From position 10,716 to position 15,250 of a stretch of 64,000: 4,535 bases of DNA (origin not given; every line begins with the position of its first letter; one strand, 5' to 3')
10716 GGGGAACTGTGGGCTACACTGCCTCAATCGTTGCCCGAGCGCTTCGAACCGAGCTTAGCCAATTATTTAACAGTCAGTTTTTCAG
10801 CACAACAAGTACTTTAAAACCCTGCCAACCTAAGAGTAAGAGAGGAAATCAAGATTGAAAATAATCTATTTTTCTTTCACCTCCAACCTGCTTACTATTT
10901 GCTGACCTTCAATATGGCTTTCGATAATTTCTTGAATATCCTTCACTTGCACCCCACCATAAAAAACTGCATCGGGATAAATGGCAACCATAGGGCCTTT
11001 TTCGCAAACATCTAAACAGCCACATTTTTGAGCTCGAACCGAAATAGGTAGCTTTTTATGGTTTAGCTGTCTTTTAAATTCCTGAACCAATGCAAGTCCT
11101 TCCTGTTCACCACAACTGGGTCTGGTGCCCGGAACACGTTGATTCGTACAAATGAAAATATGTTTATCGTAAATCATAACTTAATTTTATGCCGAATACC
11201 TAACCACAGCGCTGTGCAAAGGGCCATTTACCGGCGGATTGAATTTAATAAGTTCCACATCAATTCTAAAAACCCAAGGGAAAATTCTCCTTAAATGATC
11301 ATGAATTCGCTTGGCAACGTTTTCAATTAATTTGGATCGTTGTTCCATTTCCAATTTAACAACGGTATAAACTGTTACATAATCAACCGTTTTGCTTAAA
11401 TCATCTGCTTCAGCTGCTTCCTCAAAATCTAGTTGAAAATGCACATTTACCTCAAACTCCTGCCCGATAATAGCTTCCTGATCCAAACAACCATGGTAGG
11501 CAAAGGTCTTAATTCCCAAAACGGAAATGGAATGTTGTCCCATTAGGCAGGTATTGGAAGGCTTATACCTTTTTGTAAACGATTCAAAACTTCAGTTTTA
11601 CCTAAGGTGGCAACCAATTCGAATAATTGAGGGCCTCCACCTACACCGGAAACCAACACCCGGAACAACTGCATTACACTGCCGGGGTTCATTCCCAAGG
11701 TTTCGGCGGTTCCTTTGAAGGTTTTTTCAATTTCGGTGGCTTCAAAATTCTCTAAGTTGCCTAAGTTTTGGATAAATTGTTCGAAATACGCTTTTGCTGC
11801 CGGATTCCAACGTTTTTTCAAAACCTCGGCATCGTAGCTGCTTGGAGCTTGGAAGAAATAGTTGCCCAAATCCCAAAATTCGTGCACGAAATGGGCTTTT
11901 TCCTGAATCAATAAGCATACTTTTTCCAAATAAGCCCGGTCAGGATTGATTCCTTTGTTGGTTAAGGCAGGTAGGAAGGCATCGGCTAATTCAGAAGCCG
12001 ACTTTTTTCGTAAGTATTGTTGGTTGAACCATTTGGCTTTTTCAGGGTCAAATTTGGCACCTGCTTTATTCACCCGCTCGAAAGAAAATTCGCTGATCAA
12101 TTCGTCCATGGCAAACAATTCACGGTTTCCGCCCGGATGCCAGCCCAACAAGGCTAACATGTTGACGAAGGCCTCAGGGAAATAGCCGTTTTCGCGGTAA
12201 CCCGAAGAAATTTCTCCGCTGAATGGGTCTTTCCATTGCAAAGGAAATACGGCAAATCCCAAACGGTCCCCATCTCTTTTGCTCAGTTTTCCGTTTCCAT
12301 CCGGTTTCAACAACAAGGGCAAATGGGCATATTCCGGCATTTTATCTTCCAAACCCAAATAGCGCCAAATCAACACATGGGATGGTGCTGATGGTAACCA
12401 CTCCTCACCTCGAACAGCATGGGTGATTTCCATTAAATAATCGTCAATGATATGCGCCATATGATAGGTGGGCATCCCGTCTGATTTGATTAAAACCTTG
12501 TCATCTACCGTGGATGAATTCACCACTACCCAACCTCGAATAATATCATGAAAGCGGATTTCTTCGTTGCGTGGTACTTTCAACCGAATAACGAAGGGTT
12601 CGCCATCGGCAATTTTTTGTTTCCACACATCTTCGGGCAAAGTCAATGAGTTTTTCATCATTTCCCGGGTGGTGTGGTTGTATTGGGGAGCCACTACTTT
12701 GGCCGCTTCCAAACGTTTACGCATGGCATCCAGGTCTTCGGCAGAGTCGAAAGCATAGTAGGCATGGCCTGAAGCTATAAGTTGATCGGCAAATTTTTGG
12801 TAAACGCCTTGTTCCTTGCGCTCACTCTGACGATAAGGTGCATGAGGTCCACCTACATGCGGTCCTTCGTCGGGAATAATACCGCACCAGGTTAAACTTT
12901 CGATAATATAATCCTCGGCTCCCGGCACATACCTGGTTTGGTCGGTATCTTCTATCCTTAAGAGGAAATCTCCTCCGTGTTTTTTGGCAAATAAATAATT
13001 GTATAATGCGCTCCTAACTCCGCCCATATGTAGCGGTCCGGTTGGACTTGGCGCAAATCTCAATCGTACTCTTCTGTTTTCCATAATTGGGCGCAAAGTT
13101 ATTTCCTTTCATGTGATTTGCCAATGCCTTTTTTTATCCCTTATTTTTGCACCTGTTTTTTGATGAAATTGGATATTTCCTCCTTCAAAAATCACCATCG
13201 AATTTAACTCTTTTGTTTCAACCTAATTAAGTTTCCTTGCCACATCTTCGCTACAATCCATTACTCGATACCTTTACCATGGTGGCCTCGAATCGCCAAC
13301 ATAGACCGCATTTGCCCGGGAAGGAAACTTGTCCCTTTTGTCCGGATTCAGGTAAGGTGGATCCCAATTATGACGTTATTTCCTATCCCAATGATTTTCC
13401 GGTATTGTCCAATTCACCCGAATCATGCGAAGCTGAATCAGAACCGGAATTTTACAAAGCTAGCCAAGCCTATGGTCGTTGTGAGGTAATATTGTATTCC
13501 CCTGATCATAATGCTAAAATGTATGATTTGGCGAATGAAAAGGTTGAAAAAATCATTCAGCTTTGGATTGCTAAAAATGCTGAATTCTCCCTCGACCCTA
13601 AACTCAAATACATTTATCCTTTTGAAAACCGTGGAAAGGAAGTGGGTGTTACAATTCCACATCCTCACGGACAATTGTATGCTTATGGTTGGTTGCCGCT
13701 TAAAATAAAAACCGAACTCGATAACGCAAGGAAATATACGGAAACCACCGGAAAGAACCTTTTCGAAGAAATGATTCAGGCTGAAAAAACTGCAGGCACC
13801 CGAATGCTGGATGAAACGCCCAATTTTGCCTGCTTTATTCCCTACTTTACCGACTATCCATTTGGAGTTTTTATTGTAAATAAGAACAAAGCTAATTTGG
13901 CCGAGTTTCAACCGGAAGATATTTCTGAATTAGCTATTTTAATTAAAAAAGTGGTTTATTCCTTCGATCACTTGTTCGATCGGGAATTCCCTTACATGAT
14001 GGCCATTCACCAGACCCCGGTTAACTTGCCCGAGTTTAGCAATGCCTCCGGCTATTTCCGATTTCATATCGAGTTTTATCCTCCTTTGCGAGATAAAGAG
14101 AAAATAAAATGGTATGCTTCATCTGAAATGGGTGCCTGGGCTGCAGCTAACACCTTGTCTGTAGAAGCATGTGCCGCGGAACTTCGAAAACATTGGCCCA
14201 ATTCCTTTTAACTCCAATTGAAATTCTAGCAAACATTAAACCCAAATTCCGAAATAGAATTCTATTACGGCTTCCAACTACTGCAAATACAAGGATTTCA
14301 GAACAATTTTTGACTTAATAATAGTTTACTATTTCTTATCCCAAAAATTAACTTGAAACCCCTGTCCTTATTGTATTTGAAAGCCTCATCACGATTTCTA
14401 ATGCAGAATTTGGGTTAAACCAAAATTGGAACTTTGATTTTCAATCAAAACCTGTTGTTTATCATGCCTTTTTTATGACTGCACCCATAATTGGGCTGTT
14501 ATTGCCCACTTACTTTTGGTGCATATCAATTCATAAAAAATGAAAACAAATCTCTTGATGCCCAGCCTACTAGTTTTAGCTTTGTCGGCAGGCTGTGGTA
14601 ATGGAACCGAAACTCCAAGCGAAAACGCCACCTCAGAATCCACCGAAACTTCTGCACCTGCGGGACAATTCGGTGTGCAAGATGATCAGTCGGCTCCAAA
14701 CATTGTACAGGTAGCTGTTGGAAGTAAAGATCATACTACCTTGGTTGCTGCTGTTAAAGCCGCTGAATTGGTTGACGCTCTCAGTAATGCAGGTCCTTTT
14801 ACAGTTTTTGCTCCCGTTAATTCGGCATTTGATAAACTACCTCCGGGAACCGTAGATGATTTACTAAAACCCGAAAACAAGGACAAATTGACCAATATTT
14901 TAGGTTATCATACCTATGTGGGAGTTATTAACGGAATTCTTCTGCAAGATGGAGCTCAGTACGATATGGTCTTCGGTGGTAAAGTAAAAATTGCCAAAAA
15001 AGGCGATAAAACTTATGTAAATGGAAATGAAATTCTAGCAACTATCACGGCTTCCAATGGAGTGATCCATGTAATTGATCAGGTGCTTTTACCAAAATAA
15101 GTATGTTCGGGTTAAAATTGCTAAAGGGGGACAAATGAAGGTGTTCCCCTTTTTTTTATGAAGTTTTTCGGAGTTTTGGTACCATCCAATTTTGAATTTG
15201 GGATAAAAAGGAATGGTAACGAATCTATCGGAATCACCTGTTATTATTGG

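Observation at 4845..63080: Nine copies of a 100-150 nt structured intergenic repeat (E family) showing compensatory base changes between copies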

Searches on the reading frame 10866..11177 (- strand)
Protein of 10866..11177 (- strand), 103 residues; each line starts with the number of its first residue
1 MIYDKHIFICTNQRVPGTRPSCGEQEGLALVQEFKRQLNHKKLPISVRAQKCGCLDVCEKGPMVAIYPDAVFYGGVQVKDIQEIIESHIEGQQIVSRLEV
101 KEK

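Call 11: search_protein_families(library=pfam, proteins=[window:10866-11177:-])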
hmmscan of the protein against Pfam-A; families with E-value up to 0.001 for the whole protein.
window:10866-11177:- (103 aa): 2 families
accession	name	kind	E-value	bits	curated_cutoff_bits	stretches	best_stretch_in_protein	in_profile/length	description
PF07845.16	DUF1636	-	0.00012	22.9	31.6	1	7-67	1-62/117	Protein of unknown function (DUF1636)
PF06999.17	Suc_Fer-like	-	0.0009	19.8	34.9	0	4-97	96-187/191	Sucrase/ferredoxin-like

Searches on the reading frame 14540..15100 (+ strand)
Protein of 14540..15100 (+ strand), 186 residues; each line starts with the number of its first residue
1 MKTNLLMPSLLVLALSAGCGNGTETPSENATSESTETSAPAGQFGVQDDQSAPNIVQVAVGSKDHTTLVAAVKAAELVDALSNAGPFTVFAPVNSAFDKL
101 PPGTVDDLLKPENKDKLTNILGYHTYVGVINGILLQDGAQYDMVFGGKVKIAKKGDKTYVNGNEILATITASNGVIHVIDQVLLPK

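Call 12: search_protein_families(library=pfam, proteins=[window:14540-15100:+])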
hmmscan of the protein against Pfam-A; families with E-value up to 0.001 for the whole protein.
window:14540-15100:+ (186 aa): 1 family
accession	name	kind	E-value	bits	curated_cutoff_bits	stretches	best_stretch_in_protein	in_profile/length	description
PF02469.27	Fasciclin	-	7.2e-30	104.2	22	1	64-185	2-123/123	Fasciclin domain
